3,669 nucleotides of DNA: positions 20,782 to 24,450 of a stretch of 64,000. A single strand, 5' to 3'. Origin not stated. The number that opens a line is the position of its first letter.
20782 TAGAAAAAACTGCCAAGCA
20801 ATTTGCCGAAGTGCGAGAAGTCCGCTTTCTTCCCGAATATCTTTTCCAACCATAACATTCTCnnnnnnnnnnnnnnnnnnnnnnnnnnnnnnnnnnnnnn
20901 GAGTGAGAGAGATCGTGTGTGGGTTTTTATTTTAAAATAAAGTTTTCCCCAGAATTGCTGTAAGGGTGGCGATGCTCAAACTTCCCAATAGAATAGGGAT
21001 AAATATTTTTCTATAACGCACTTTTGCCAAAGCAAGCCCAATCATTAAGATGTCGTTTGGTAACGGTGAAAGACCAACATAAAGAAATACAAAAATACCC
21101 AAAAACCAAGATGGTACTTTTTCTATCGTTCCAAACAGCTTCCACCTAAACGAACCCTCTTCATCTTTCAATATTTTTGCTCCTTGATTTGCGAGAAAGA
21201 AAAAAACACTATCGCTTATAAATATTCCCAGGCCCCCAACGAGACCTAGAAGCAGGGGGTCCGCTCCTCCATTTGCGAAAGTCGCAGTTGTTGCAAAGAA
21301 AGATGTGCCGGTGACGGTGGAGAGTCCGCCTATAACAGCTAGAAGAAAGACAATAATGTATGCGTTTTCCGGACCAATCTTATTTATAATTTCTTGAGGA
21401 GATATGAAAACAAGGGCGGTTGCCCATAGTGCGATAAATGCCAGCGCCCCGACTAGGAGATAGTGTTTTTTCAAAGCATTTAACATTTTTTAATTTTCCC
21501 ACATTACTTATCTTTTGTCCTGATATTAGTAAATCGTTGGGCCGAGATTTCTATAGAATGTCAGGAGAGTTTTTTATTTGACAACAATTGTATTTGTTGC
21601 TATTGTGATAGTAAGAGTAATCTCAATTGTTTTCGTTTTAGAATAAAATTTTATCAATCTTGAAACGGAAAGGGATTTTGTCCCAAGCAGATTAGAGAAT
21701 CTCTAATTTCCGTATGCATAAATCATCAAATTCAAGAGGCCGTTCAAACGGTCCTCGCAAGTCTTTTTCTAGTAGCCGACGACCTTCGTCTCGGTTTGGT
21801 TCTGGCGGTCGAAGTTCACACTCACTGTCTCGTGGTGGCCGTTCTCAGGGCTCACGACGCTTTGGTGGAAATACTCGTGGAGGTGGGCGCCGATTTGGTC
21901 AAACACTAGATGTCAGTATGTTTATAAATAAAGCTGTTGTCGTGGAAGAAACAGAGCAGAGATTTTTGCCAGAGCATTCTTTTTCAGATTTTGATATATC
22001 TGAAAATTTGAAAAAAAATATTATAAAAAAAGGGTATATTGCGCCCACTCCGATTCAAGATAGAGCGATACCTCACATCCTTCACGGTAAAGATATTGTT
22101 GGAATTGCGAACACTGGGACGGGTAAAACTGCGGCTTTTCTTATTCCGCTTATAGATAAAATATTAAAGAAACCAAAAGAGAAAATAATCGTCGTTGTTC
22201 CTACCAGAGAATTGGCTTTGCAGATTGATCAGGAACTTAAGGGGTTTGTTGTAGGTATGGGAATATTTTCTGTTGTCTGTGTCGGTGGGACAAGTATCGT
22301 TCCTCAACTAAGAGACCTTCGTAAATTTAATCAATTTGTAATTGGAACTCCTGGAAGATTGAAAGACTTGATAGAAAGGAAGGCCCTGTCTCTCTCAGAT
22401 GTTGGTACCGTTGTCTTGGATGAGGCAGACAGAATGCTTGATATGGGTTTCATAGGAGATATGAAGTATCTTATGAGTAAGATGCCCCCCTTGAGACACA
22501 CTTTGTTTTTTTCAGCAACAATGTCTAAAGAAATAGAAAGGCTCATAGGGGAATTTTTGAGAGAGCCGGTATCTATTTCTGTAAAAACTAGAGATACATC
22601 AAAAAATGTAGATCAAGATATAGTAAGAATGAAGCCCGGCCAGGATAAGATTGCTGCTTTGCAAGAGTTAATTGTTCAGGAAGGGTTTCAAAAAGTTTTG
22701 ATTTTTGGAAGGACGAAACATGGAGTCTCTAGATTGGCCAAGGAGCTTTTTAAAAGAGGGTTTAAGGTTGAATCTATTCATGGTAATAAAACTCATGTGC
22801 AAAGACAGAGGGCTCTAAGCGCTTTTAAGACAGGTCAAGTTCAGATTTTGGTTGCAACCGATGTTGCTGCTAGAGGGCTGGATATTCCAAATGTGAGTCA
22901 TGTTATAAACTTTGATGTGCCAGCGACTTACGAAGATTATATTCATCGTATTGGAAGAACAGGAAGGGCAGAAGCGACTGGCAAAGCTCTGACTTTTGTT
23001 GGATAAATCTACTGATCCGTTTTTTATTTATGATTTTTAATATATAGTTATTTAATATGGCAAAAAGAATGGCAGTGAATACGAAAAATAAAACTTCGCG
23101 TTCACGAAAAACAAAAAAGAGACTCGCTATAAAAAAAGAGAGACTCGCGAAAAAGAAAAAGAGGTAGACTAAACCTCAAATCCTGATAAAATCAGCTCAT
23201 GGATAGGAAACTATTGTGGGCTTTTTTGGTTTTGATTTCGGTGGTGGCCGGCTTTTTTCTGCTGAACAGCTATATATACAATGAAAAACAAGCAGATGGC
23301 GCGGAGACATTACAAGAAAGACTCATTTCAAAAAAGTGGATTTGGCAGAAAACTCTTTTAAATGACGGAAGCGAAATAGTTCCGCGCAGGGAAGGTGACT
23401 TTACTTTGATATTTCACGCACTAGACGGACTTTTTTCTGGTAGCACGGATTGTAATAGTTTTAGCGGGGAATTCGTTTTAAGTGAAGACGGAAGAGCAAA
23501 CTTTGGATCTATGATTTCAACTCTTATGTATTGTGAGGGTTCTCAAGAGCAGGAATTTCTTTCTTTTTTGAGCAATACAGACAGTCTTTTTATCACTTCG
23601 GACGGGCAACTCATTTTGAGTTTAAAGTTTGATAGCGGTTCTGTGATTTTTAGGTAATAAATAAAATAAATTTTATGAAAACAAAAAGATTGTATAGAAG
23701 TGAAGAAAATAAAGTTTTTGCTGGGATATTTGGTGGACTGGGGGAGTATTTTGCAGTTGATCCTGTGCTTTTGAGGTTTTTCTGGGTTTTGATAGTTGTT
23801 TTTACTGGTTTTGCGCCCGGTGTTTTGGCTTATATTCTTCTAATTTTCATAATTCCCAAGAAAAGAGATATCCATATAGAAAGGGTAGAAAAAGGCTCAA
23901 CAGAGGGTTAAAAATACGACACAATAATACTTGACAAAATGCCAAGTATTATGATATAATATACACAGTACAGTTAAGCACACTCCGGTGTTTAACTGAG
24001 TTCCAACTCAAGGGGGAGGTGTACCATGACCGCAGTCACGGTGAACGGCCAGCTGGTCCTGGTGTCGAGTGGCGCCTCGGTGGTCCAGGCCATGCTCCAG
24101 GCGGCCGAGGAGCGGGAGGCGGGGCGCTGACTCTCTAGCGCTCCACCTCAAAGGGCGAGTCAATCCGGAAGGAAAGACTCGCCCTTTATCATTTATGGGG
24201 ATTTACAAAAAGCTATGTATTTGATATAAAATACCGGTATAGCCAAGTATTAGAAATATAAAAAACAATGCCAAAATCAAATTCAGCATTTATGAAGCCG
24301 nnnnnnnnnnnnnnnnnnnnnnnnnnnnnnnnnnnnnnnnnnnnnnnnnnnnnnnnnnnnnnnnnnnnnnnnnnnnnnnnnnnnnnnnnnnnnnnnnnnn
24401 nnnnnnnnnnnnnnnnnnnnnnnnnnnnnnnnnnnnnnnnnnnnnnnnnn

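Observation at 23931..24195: Micro-cassette B: consensus promoter driving a 34-aa ThiS-like fragment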

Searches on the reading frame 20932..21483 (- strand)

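Call 52: search_protein_families(library=pfam, proteins=[window:20932-21483:-], max_evalue=1)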
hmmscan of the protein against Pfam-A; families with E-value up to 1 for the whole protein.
window:20932-21483:- (183 aa): 1 family
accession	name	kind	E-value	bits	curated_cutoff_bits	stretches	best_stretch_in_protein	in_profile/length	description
PF09335.16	VTT_dom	-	5.3e-05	24.1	33.9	1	68-179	7-121/123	VTT domain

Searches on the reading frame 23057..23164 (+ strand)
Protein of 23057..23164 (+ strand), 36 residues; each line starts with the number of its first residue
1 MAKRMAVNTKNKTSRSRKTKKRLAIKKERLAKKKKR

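Call 79: search_protein_families(library=ncbifam, proteins=[window:23057-23164:+], max_evalue=10)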
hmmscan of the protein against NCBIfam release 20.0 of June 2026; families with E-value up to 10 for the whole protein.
window:23057-23164:+ (36 aa): 0 families

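Call 80: search_protein_families(library=pfam, proteins=[window:23057-23164:+], max_evalue=10)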
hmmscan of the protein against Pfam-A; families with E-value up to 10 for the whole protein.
window:23057-23164:+ (36 aa): 0 families

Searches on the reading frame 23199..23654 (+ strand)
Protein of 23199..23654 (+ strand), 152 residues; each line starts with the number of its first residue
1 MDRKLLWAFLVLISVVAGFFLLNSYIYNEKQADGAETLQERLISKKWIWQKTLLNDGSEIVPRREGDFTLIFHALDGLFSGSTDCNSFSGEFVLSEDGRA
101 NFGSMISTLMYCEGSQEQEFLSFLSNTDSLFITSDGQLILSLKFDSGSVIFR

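Call 17: search_protein_families(library=pfam, proteins=[window:23199-23654:+], max_evalue=10)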
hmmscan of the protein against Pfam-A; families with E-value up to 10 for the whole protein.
window:23199-23654:+ (152 aa): 1 family
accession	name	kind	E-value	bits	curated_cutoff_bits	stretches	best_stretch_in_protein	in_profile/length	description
PF03724.22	META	-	9.6e-14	51.8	24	1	61-142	20-99/109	META domain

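Call 36: find_homologous_proteins(query=window:23199-23654:+, max_evalue=0.00001)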
Query window:23199-23654:+ (152 aa): 23 proteins with E <= 0.00001 among 60 candidates.
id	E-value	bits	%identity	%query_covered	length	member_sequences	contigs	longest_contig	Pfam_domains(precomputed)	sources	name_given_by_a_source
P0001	1.7e-93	328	100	100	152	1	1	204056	PF03724.23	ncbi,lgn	-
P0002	8.3e-35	138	55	71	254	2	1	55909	PF03724.23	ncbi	-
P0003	9.9e-34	134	47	78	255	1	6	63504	PF03724.23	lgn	-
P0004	3.0e-33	133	45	93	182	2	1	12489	PF03724.23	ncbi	-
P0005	6.2e-33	132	53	71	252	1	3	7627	PF03724.23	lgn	-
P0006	3.0e-32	130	50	94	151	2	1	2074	PF03724.23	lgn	-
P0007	4.1e-32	129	45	100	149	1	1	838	PF03724.23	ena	-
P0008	5.8e-31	125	47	78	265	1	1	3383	PF03724.23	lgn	-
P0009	6.0e-31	125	46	94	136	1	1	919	PF03724.23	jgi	jgi:heat shock protein HslJ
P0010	6.3e-31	125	53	71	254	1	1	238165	PF03724.23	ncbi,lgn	-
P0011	5.2e-30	122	41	100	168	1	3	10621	PF03724.23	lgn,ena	-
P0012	7.4e-29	119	51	84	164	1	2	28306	PF03724.23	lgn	-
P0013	4.4e-27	113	52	78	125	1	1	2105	PF03724.23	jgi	jgi:heat shock protein HslJ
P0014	6.1e-27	112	54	71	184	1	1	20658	PF03724.23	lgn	-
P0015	9.7e-27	112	41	93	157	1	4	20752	PF03724.23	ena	-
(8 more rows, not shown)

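Call 37: find_encoding_contigs(protein=P0001, flank=3000, max_places=6)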
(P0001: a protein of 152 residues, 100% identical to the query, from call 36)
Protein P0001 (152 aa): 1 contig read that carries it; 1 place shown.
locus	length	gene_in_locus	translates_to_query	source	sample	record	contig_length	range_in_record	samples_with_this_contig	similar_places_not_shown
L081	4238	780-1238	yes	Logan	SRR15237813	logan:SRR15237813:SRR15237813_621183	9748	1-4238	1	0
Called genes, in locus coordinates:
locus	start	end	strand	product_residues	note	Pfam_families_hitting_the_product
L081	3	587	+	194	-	?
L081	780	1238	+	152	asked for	PF03724:META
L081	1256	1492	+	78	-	PF04024:PspC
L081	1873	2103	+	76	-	PF02201:SWIB, PF26291:SWIB_eIF2D (weak)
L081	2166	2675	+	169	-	-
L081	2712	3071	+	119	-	PF09685:MamF_MmsF (weak)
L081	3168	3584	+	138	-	PF07291:MauE (weak), PF07681:DoxX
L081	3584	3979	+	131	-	PF11964:SpoIIAA-like (weak)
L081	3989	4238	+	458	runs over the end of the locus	PF01266:DAO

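Call 41: list_cluster_members(proteins=[P0001, P0002, P0010])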
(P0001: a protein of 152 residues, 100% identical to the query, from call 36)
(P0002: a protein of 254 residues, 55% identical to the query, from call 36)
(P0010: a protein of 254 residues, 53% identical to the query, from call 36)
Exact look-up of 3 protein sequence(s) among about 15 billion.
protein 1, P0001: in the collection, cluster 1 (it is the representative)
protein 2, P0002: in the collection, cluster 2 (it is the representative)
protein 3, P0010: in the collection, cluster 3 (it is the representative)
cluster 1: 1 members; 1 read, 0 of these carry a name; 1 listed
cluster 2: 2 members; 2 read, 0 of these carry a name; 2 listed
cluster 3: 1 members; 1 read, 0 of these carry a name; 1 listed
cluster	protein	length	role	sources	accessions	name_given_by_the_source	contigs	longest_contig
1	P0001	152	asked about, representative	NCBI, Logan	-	-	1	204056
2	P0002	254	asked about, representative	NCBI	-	-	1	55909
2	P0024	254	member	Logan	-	-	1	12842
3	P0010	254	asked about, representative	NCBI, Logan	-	-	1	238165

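Call 42: find_encoding_contigs(protein=P0002, flank=5000, max_places=3)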
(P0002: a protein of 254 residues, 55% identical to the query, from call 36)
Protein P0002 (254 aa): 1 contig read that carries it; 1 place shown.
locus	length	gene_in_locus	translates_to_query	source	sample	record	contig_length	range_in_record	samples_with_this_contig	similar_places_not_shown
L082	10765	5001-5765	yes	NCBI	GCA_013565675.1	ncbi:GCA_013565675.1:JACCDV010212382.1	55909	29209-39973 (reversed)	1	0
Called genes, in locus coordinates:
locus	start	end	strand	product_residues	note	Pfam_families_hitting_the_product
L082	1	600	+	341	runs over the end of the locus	PF05496:RuvB_N (faint), PF13177:DNA_pol3_delta2 (weak), PF00004:AAA, PF13173:AAA_14 (weak), PF13401:AAA_22 (faint), PF13177:DNA_pol3_delta2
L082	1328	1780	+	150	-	PF10517:DM13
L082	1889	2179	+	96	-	-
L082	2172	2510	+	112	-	-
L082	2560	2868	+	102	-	-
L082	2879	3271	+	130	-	PF01641:SelR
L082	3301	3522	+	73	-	PF06348:DUF1059 (weak)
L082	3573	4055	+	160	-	-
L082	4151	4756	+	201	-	-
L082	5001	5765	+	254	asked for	PF03724:META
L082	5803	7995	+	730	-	PF00005:ABC_tran (faint), PF02463:SMC_N, PF13175:AAA_15, PF13476:AAA_23, PF13304:AAA_21 (faint)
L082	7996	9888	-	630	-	PF08206:OB_RNB (weak), PF25049:OB_HELZ2 (faint), PF17849:OB_Dis3, PF17876:CSD2, PF00773:RNB, PF00575:S1, PF18614:RNase_II_C_S1 (faint)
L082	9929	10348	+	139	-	PF00886:Ribosomal_S16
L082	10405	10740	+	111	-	PF13083:KH_KhpA-B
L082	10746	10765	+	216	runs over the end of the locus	PF01746:tRNA_m1G_MT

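Call 43: find_encoding_contigs(protein=P0010, flank=5000, max_places=3)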
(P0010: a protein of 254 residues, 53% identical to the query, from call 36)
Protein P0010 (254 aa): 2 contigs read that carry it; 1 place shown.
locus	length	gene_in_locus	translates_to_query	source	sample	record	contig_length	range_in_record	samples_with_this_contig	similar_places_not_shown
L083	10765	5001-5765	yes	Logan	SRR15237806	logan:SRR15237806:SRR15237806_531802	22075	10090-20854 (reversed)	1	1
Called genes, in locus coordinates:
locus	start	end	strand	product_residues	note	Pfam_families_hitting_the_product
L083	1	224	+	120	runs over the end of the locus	PF13473:Cupredoxin_1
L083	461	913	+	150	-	PF10517:DM13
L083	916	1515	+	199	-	PF12917:YfbR-like (weak), PF13023:HD_3, PF01966:HD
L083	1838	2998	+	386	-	PF13439:Glyco_transf_4, PF13579:Glyco_trans_4_4, PF20706:GT4-conflict, PF00534:Glycos_transf_1, PF13692:Glyco_trans_1_4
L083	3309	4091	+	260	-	-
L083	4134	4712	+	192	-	-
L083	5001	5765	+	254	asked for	PF03724:META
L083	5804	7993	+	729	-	PF00005:ABC_tran (faint), PF02463:SMC_N, PF13175:AAA_15, PF13476:AAA_23, PF13304:AAA_21 (weak)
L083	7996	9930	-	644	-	PF08206:OB_RNB, PF17849:OB_Dis3 (weak), PF17876:CSD2, PF00773:RNB, PF00575:S1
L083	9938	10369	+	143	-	PF00886:Ribosomal_S16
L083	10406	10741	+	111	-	PF13083:KH_KhpA-B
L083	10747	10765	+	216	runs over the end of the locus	PF01746:tRNA_m1G_MT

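Call 70: find_encoding_contigs(protein=P0003, flank=10000, max_places=3)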
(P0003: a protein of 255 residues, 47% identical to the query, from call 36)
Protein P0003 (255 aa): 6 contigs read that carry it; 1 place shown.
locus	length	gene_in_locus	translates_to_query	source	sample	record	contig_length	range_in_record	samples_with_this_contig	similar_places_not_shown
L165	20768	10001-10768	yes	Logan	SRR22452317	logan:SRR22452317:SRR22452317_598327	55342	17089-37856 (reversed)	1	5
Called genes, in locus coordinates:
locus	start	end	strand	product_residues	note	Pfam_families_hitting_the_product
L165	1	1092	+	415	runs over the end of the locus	PF01186:Lysyl_oxidase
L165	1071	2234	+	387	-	PF07995:GSDH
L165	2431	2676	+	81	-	PF01541:GIY-YIG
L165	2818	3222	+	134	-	PF00293:NUDIX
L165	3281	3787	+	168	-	-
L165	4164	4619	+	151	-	PF08327:AHSA1 (weak)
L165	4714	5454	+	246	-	PF12883:DUF3828 (weak)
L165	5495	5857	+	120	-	PF02583:Trns_repr_metal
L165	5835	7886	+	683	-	PF00122:E1-E2_ATPase, PF00702:Hydrolase, PF08282:Hydrolase_3 (faint)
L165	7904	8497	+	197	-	PF13628:DUF4142 (faint), PF03713:DUF305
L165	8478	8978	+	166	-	PF04214:DUF411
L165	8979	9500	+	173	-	-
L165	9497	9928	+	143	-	-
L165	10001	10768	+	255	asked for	PF03724:META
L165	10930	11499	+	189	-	-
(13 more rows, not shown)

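Call 77: find_encoding_contigs(protein=P0012, flank=5000, max_places=3)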
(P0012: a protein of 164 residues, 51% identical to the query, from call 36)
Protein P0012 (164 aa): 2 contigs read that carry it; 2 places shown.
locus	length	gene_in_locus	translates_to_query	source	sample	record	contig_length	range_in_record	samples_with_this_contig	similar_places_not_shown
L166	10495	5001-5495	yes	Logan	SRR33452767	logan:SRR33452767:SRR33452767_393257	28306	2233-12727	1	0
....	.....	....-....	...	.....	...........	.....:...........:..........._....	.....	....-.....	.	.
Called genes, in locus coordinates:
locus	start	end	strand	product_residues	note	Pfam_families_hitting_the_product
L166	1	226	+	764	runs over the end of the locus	PF00403:HMA, PF00122:E1-E2_ATPase, PF00702:Hydrolase, PF08282:Hydrolase_3 (faint)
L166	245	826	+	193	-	PF13628:DUF4142, PF03713:DUF305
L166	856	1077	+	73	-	-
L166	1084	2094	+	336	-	PF00403:HMA, PF13386:DsbD_2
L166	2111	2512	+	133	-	-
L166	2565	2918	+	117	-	PF14534:DUF4440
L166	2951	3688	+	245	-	PF13489:Methyltransf_23, PF01209:Ubie_methyltran, PF13649:Methyltransf_25, PF13847:Methyltransf_31, PF08241:Methyltransf_11, PF08242:Methyltransf_12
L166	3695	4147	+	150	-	PF00293:NUDIX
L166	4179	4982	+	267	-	PF01145:Band_7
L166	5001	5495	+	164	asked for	PF03724:META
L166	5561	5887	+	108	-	-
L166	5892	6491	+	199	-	PF12697:Abhydrolase_6 (faint), PF06821:Ser_hydrolase (weak), PF00561:Abhydrolase_1 (weak)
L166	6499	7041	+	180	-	PF00561:Abhydrolase_1 (weak), PF06821:Ser_hydrolase, PF12697:Abhydrolase_6 (faint)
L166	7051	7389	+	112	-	PF12643:MazG-like (faint)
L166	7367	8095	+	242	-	-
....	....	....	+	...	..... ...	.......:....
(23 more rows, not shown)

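Call 78: find_encoding_contigs(protein=P0006, flank=3000, max_places=3)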
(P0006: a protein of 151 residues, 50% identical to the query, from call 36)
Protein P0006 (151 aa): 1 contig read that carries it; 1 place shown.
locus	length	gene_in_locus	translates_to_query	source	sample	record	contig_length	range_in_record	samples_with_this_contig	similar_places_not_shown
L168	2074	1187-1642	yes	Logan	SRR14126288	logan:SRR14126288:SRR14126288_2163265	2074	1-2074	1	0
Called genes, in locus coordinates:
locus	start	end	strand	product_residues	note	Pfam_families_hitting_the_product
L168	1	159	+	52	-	?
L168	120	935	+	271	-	PF02678:Pirin, PF07883:Cupin_2 (weak), PF17954:Pirin_C_2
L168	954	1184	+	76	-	-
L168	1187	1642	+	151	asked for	PF03724:META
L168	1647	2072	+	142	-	?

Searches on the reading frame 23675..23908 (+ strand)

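Call 17: search_protein_families(library=pfam, proteins=[window:23675-23908:+], max_evalue=10)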
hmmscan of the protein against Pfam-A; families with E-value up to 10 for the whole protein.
window:23675-23908:+ (78 aa): 3 families
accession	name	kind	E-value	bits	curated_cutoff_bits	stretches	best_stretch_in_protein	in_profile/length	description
PF04024.17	PspC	-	1.3e-20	73.3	25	1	4-63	1-58/58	PspC domain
PF05933.18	Fun_ATP-synt_8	-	0.011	16.4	26.1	1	30-70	2-42/48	Fungal ATP synthase protein 8 (A6L)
PF20303.3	YLATT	-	0.39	11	26.7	1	14-28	10-24/107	YEATS-Like-Associating Three TM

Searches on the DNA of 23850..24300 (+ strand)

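Call 7: search_rna_families(source=window, start=23850, end=24300, threshold=evalue, max_evalue=10, show_alignments=4)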
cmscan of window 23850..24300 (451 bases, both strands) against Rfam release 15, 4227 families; matches with E-value up to 10: 3.
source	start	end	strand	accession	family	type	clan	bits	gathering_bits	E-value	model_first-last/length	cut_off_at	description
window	24150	24198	-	RF02503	Atu_C9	Gene; sRNA;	-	15.4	40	0.058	152-192/192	no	Rhizobiales sRNA Atu_C9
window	24210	24296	+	RF02183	ST7-OT3_1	Gene; lncRNA;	-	14.7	50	8.3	1-79/79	no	ST7 overlapping transcript 3 conserved region 1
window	24151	24186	-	RF01416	NrrF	Gene; antisense;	-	14.2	60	2.5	124-160/160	no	NrrF RNA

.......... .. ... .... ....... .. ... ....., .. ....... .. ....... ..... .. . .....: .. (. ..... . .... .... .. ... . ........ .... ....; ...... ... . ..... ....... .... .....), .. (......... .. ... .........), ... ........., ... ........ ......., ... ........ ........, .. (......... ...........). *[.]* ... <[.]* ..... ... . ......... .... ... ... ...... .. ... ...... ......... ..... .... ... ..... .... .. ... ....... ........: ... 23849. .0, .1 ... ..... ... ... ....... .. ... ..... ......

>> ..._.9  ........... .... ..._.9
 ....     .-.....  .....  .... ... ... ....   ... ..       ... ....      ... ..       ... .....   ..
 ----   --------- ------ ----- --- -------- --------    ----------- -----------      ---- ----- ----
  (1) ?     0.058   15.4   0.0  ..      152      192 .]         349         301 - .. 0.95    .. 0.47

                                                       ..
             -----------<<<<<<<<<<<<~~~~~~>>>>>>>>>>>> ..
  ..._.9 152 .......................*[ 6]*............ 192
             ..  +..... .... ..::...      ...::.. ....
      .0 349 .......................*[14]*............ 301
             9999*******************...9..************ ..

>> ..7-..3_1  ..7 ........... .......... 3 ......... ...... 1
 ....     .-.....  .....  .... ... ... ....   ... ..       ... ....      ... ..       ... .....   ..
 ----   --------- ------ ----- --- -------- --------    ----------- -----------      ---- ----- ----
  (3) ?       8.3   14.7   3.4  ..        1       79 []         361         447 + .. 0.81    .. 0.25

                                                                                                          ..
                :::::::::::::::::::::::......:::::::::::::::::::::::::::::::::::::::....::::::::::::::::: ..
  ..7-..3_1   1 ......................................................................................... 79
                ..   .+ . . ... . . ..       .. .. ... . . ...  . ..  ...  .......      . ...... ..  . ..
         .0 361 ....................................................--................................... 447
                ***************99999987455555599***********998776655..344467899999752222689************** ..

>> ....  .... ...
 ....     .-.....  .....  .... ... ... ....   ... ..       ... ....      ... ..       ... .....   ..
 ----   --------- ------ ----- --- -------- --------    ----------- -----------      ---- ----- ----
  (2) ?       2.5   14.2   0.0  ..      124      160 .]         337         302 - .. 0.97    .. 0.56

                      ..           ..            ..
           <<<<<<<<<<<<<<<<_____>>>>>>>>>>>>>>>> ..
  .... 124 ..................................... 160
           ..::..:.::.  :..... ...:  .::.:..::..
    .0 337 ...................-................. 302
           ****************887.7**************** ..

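Call 33: search_dna_similar(query=window:23961-24200:+, collection=plasmids, mode=distant, max_evalue=1)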
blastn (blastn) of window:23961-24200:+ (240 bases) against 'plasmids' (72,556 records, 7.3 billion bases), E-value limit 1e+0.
Records with a match: 19; places in all: 19; records where one place covers at least 80% of the query: 0.
Best place of each record, by identity: 95-99% 5; 90-95% 6; 80-90% 8.
By first word of the organism name: Streptomyces 7; Thermus 3; Haloplanus 1; Sinorhizobium 1; Pseudomonas 1; Chelatococcus 1; Methylobacterium 1; Aureimonas 1; Catenovulum 1; Embleya 1; and 1 more.
By predicted mobility (MOB-suite, as given by PLSDB): non-mobilizable 14; mobilizable 5.
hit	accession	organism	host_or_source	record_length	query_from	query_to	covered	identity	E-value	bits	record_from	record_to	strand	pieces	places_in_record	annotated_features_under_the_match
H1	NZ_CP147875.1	Haloplanus sp. GX21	cell culture,marine solar saltern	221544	50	91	18%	83.3%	7e-1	42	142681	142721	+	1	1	hypothetical protein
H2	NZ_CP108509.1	Streptomyces sp. NBC_01237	-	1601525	70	104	15%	88.9%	6e-2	45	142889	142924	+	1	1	none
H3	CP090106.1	Sinorhizobium meliloti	Medicago,Cell culture,Plant nodule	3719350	115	148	14%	88.9%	7e-1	41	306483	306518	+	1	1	none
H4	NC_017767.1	Thermus thermophilus HB8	-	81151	129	163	15%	85.7%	7e-1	42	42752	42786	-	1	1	hypothetical protein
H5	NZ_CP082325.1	Thermus thermophilus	cell culture,cheese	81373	129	163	15%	85.7%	7e-1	42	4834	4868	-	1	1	hypothetical protein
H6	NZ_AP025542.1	Thermus thermophilus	-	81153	129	163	15%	85.7%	7e-1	42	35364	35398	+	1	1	hypothetical protein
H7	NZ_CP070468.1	Pseudomonas aeruginosa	Homo sapiens,blood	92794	100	132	14%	87.9%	2e-1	43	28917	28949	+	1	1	YdbH domain-containing protein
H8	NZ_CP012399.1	Chelatococcus sp. CO-6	whole organism,Shengli Oilfield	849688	115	147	14%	86.1%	7e-1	42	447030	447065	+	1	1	ABC transporter substrate-binding protein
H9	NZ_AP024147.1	Methylobacterium indicum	-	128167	127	156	13%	90.0%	7e-1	42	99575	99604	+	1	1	hypothetical protein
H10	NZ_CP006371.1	Aureimonas sp. AU20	-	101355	141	167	11%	92.6%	7e-1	41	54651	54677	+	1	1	class I SAM-dependent methyltransferase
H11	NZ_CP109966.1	Catenovulum adriaticum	algae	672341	31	57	11%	92.6%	7e-1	41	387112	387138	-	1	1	none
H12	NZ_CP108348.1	Streptomyces decoyicus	-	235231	139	165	11%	92.6%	7e-1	41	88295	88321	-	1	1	MMPL family transporter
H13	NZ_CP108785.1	Embleya sp. NBC_00888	-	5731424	149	175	11%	92.6%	7e-1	41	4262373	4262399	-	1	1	none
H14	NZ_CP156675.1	Pseudalkalibacillus hwajinpoensis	mixed culture,soil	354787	214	240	11%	92.6%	7e-1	41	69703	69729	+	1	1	LTA synthase family protein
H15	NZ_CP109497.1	Streptomyces sp. NBC_01431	-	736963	127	152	11%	96.2%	2e-1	44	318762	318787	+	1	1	NAD(P)/FAD-dependent oxidoreductase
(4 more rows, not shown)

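Call 34: search_dna_similar(query=window:23961-24200:+, collection=phages, mode=distant, max_evalue=1)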
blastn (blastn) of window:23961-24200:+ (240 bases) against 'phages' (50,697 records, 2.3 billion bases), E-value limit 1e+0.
Records with a match: 8; places in all: 8; records where one place covers at least 80% of the query: 0.
Best place of each record, by identity: >=99% 1; 90-95% 3; 80-90% 2; 60-80% 2.
By first word of the organism name: Thermus 3; Mycobacterium 2; Arthrobacter 2; Streptomyces 1.
By host as written in the record: Mycobacterium smegmatis mc2 155 2; Arthrobacter globiformis B-2979 2; Thermus thermophilus HB27 2; Thermus thermophilus HB8 1; Streptomyces scabiei RL-34 1.
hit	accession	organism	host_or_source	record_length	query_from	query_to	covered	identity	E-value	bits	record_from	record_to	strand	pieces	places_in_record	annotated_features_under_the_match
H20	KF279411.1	Mycobacterium phage Adawi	Mycobacterium smegmatis mc2 155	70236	87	143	24%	74.6%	8e-1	39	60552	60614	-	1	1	hypothetical protein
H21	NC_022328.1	Mycobacterium phage Adawi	Mycobacterium smegmatis mc2 155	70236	87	143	24%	74.6%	8e-1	39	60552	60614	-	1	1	hypothetical protein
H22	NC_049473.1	Arthrobacter phage Kuleana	Arthrobacter globiformis B-2979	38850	89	122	14%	85.3%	8e-1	40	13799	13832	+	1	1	18: minor tail protein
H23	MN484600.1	Arthrobacter phage Kuleana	Arthrobacter globiformis B-2979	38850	89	122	14%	85.3%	8e-1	40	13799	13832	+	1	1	18: minor tail protein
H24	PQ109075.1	Thermus phage Lalka8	Thermus thermophilus HB8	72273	127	152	11%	92.3%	8e-1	39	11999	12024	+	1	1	portal protein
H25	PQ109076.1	Thermus phage Lalka27a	Thermus thermophilus HB27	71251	127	152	11%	92.3%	8e-1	39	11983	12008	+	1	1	portal protein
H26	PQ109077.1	Thermus phage Lalka27b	Thermus thermophilus HB27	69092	127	152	11%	92.3%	8e-1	39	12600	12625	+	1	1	portal protein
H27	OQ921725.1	Streptomyces phage Frankenweenie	Streptomyces scabiei RL-34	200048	136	156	9%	100.0%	8e-1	39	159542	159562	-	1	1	276: hypothetical protein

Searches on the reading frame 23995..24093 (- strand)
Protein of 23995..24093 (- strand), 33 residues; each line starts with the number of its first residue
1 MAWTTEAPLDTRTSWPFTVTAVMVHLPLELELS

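Call 106: predict_structure(protein=window:23995-24093:-)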
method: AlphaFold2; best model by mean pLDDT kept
length: 33 residues; sequences in the alignment: 1
mean_pLDDT: 76.7   pTM: 0.35
mean pLDDT of the five models: 76.7, 72.6, 71.3, 64.4, 64.1
residues with pLDDT >= 90: 1; 70-90: 25; 50-70: 7; < 50: 0
segments of 3 or more residues with pLDDT < 50: none
pLDDT, mean of each block of 10 residues (from residue 1): 70 79 82 74
secondary structure, 60 per line:
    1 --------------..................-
elements in order: H15-32
